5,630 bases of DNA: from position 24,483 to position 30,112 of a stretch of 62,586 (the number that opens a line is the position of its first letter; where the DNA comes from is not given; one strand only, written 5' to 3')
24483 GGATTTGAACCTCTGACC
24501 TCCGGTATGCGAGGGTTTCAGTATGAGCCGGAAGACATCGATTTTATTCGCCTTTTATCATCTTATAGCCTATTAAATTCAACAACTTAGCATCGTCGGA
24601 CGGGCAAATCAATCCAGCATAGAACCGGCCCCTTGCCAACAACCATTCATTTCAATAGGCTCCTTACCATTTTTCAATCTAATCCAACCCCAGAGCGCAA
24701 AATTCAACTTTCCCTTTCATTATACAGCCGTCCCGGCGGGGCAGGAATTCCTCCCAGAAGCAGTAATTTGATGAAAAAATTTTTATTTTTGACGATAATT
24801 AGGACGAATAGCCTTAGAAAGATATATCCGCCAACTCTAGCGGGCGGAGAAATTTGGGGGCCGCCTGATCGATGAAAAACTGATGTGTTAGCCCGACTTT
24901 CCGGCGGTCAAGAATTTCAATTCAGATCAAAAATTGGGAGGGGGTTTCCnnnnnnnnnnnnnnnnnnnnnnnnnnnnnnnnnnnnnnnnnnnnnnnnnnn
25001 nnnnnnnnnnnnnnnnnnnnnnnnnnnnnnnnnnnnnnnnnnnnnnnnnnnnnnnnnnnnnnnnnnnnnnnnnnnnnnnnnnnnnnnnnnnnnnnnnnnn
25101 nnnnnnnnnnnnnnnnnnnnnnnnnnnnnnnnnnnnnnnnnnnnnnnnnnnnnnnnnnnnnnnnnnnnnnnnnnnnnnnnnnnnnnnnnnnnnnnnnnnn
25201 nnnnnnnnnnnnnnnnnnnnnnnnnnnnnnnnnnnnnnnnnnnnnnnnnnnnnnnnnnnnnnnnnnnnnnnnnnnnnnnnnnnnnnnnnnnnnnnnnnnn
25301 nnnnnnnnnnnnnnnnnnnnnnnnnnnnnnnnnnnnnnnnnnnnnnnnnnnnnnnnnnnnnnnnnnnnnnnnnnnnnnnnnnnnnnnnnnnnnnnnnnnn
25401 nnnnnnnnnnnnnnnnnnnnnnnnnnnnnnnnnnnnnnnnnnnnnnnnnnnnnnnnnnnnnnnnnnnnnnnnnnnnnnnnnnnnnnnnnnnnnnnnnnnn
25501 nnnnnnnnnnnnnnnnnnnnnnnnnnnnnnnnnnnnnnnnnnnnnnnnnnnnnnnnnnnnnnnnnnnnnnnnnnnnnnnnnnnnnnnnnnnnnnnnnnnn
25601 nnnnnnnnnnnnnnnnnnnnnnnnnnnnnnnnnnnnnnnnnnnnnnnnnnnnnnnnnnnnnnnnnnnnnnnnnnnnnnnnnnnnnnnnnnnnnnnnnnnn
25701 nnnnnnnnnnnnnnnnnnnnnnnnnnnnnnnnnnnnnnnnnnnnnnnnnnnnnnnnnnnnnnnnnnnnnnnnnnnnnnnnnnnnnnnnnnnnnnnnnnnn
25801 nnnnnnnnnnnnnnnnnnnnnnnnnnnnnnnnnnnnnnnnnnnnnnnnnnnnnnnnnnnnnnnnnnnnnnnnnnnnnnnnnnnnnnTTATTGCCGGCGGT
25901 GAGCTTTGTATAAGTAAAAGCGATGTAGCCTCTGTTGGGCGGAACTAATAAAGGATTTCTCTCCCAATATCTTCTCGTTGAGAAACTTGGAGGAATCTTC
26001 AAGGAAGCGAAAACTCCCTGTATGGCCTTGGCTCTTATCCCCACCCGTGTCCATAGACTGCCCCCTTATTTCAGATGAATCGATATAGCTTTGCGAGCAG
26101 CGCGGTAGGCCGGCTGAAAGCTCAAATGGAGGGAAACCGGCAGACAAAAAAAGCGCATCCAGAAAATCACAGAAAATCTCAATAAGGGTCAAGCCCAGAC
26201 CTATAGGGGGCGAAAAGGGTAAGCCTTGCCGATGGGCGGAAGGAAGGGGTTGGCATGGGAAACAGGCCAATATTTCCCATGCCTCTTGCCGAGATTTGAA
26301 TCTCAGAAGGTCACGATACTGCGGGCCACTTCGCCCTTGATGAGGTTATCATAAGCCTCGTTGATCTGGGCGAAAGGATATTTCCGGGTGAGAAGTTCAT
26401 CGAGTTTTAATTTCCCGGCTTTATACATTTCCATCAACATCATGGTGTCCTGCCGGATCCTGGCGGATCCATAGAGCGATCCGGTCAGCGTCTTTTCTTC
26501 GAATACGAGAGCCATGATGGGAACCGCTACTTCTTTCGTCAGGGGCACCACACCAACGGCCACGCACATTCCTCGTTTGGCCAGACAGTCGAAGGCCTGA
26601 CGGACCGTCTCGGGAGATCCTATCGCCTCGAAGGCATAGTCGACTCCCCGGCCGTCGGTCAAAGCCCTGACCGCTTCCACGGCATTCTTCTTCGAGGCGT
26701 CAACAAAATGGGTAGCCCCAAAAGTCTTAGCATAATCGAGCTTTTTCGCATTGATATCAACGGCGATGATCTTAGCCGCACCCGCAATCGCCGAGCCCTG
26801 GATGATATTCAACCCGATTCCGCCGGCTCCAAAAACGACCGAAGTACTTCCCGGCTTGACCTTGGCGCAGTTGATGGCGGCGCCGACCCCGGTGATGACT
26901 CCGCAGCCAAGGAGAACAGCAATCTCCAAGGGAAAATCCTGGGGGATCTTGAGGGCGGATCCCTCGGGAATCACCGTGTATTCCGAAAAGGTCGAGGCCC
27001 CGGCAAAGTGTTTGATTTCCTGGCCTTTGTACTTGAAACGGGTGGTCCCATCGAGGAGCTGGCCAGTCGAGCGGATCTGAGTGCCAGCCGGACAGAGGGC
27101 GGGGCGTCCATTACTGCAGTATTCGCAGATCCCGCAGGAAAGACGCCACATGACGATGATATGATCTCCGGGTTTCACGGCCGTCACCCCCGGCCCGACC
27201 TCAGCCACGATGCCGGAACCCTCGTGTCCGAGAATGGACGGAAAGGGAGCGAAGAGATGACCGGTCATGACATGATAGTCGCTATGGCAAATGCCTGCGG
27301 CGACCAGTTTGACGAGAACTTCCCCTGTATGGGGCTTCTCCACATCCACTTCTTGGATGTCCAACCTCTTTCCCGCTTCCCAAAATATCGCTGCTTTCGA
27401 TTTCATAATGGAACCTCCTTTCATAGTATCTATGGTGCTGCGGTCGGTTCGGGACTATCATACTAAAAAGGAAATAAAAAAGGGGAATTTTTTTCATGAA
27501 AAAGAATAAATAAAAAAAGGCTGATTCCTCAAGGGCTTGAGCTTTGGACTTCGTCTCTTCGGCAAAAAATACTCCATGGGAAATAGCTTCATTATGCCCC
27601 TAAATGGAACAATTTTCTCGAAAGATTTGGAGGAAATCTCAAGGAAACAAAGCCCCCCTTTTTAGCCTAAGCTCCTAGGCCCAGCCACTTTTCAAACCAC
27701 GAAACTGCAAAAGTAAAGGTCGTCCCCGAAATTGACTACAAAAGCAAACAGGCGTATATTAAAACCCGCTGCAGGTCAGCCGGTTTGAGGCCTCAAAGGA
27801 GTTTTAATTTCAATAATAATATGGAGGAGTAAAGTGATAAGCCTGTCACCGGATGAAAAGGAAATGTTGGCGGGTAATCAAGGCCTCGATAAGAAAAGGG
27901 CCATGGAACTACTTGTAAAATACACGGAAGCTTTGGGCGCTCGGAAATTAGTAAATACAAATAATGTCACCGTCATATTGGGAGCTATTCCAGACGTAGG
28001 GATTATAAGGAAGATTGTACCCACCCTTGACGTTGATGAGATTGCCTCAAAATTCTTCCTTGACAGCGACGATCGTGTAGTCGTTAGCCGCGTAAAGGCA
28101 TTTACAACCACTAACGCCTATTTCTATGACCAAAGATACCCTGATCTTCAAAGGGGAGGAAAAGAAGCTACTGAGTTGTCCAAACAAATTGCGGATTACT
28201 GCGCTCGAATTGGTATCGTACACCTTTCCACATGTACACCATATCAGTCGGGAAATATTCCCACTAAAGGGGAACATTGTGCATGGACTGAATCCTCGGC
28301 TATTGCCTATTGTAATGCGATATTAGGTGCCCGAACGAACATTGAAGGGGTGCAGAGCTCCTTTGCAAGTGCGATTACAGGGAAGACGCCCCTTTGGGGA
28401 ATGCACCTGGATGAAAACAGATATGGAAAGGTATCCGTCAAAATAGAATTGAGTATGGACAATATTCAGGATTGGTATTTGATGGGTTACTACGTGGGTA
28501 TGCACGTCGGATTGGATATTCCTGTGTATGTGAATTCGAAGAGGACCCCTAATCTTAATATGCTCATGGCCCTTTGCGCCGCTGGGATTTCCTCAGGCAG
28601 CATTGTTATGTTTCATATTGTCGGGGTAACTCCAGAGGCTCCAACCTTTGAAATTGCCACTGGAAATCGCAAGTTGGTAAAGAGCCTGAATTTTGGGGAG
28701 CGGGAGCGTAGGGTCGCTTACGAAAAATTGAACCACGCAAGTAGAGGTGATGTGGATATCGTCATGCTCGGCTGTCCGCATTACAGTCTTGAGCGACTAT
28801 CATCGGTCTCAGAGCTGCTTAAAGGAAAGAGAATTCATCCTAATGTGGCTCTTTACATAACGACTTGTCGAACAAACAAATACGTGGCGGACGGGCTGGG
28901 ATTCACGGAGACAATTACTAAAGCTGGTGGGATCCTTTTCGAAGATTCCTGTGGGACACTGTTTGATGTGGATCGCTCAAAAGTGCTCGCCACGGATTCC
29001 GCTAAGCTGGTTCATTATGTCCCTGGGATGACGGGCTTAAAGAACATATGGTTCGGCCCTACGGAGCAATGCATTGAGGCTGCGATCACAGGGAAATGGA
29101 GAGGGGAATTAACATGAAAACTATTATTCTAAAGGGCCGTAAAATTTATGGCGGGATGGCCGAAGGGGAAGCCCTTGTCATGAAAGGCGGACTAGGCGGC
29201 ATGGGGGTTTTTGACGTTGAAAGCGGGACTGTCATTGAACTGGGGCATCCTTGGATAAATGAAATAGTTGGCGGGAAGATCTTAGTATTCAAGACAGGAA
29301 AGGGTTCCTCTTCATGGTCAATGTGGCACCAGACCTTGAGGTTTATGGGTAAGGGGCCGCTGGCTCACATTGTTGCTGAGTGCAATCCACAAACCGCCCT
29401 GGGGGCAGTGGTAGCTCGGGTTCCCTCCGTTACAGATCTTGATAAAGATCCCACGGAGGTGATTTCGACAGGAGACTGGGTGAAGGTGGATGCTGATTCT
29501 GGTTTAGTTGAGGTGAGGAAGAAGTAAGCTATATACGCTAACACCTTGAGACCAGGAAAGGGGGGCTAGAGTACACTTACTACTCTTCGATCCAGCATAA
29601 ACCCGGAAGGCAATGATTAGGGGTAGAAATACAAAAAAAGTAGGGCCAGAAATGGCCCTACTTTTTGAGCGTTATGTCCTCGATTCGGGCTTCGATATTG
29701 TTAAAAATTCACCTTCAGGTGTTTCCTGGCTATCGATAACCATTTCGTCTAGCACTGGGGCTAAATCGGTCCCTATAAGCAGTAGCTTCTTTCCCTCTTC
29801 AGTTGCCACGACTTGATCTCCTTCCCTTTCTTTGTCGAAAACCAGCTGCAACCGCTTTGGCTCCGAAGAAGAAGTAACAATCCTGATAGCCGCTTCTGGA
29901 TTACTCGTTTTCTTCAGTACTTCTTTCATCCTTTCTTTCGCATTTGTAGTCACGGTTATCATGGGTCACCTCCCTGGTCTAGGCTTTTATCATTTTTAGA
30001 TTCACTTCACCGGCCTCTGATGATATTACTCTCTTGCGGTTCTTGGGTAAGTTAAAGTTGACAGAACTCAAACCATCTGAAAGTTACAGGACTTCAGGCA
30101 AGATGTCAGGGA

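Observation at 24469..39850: tRNA-Val with an exact 22-nt 3'-end copy 5.3 kb away and a decayed tRNA(Ala-like) 3' fragment 15 kb away, each with a homologous terminator-hairpin flank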

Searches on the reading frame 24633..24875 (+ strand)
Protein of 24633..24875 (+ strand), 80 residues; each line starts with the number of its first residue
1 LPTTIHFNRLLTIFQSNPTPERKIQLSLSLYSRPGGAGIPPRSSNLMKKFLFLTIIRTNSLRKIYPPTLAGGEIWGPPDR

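Call 10: search_protein_families(library=pfam, proteins=[window:24633-24875:+], max_evalue=0.01)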
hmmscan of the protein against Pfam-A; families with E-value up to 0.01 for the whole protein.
window:24633-24875:+ (80 aa): 0 families

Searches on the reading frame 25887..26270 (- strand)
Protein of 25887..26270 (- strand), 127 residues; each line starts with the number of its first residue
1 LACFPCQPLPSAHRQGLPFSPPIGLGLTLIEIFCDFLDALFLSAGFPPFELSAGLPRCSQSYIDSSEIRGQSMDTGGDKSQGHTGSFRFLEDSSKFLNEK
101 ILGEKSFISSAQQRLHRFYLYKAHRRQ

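Call 21: search_protein_families(library=pfam, proteins=[window:25887-26270:-], max_evalue=1)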
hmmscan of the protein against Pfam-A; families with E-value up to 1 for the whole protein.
window:25887-26270:- (127 aa): 0 families

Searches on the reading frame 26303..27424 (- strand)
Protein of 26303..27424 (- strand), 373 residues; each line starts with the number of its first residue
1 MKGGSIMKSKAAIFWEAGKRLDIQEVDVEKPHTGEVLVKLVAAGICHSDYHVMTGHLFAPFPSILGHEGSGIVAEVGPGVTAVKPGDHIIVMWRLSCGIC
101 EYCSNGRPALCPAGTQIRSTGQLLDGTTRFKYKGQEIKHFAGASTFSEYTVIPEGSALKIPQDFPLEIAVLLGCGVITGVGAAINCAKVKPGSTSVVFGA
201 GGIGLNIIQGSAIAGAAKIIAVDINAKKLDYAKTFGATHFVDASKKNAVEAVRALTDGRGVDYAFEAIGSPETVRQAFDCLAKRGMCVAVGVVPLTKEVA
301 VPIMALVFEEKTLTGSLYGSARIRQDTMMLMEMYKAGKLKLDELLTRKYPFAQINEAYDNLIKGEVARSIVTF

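Call 10: search_protein_families(library=pfam, proteins=[window:26303-27424:-], max_evalue=0.01)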
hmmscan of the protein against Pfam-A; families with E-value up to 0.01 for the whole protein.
window:26303-27424:- (373 aa): 4 families
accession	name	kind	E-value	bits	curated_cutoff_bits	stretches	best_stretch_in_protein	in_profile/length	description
PF00107.32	ADH_zinc_N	-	6.5e-34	117.1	31.8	1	202-325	1-122/129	Zinc-binding dehydrogenase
PF08240.17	ADH_N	-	2.2e-27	95.8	23.5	1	33-162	2-104/104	Alcohol dehydrogenase GroES-like domain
PF16912.11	Glu_dehyd_C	-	1e-11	45.2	34.9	1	190-360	30-200/211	Glucose dehydrogenase C-terminus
PF13602.12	ADH_zinc_N_2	-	1.1e-11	46.3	27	1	235-365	1-127/134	Zinc-binding dehydrogenase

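Call 78: search_protein_families(library=ncbifam, proteins=[window:26303-27424:-], max_evalue=0.00001)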
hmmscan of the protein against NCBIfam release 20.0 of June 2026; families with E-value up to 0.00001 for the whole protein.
window:26303-27424:- (373 aa): 24 families
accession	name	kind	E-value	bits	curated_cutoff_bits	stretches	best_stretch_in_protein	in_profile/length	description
TIGR03989.1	Rxyl_3153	subfamily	1.3e-118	396.5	440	1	8-373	1-370/370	NDMA-dependent alcohol dehydrogenase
TIGR02818.1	adh_III_F_hyde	equivalog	5e-104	348.3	543.95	1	8-373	1-368/368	S-(hydroxymethyl)glutathione dehydrogenase/class III alcohol dehydrogenase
TIGR03451.1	mycoS_dep_FDH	equivalog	2.7e-91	306.1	512.9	1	11-373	4-358/358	S-(hydroxymethyl)mycothiol dehydrogenase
NF006940.0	PRK09422.1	equivalog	2.1e-45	155.1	344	1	17-367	8-328/338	alcohol dehydrogenase AdhP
NF041097.1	keto_inos_dh_IolM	equivalog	2.3e-44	151.6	450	1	19-371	38-387/389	scyllo-inosose 3-dehydrogenase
TIGR00692.1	tdh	equivalog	1.6e-43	149.1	458.35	2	143-371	116-338/340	L-threonine 3-dehydrogenase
TIGR03366.1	HpnZ_proposed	hypoth_equivalog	4.6e-42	144.3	328.1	1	31-352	3-313/315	putative phosphonate catabolism associated alcohol dehydrogenase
NF003808.0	PRK05396.1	equivalog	4.8e-42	144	380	2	144-371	119-338/341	L-threonine 3-dehydrogenase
NF010344.0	PRK13771.1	subfamily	5.9e-41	140.5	349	1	10-364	2-323/334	putative alcohol dehydrogenase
NF007489.0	PRK10083.1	equivalog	2.1e-34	119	376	2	13-112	4-104/339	Zn-dependent oxidoreductase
NF041172.1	AcrlCoa_red_Thmprot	equivalog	1.8e-32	112.6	500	1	10-363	2-323/334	acryloyl-CoA reductase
NF047908.1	AldhRedAhr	equivalog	1.7e-31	109.3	470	2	158-371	134-332/335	NADPH-dependent aldehyde reductase Ahr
TIGR02824.1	quinone_pig3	subfamily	1.8e-30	106.1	296.8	2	127-367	76-318/325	putative NAD(P)H quinone oxidoreductase, PIG3 family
NF007642.0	PRK10309.1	equivalog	3.7e-30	105.3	550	1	30-299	22-268/347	galactitol-1-phosphate 5-dehydrogenase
NF007375.0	PRK09880.1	equivalog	2.3e-27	95.7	469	1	16-359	11-328/344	L-idonate 5-dehydrogenase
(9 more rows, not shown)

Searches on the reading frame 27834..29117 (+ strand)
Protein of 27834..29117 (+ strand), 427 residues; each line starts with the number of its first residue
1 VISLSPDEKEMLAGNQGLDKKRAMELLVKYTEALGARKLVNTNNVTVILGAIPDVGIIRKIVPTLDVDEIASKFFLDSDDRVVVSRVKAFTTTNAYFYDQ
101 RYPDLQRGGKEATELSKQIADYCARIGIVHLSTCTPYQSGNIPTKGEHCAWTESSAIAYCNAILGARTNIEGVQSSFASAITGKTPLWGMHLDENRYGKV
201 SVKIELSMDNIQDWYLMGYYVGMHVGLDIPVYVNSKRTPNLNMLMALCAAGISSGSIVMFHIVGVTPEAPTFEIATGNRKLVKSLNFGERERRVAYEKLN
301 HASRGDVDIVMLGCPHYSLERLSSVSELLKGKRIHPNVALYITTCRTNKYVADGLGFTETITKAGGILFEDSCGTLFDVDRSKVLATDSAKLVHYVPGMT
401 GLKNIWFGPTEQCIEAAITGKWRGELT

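Call 10: search_protein_families(library=pfam, proteins=[window:27834-29117:+], max_evalue=0.01)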
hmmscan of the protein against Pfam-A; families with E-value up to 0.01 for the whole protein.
window:27834-29117:+ (427 aa): 1 family
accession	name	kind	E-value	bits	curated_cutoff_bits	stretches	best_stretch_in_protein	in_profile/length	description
PF04412.18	AcnX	-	4.1e-104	348.9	31.5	1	3-415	2-400/400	Aconitase X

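Call 78: search_protein_families(library=ncbifam, proteins=[window:27834-29117:+], max_evalue=0.00001)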
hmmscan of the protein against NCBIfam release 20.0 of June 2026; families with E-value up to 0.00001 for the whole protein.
window:27834-29117:+ (427 aa): 1 family
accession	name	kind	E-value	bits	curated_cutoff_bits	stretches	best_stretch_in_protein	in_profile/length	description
NF051439.1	C3LHypDHLhpIPSEAE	equivalog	1.4e-65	221.8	700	1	2-423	144-549/555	cis-3-hydroxy-L-proline dehydratase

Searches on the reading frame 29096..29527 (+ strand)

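Call 10: search_protein_families(library=pfam, proteins=[window:29096-29527:+], max_evalue=0.01)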
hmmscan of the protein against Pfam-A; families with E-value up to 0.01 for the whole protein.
window:29096-29527:+ (143 aa): 1 family
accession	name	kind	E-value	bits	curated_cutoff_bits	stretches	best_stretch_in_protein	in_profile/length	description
PF01989.23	AcnX_swivel_put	-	5.9e-18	64.9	27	1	36-112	4-80/80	Aconitase X swivel domain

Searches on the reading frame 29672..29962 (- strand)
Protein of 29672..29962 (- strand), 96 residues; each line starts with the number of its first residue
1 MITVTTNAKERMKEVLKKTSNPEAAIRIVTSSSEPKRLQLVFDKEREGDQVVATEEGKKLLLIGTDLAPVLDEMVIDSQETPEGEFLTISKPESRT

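Call 10: search_protein_families(library=pfam, proteins=[window:29672-29962:-], max_evalue=0.01)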
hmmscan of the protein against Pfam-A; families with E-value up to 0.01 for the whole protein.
window:29672-29962:- (96 aa): 1 family
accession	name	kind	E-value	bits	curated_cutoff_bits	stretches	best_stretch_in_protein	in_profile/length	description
PF01521.26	Fe-S_biosyn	-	0.0033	18.1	26.3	1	2-89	3-97/110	Iron-sulphur cluster biosynthesis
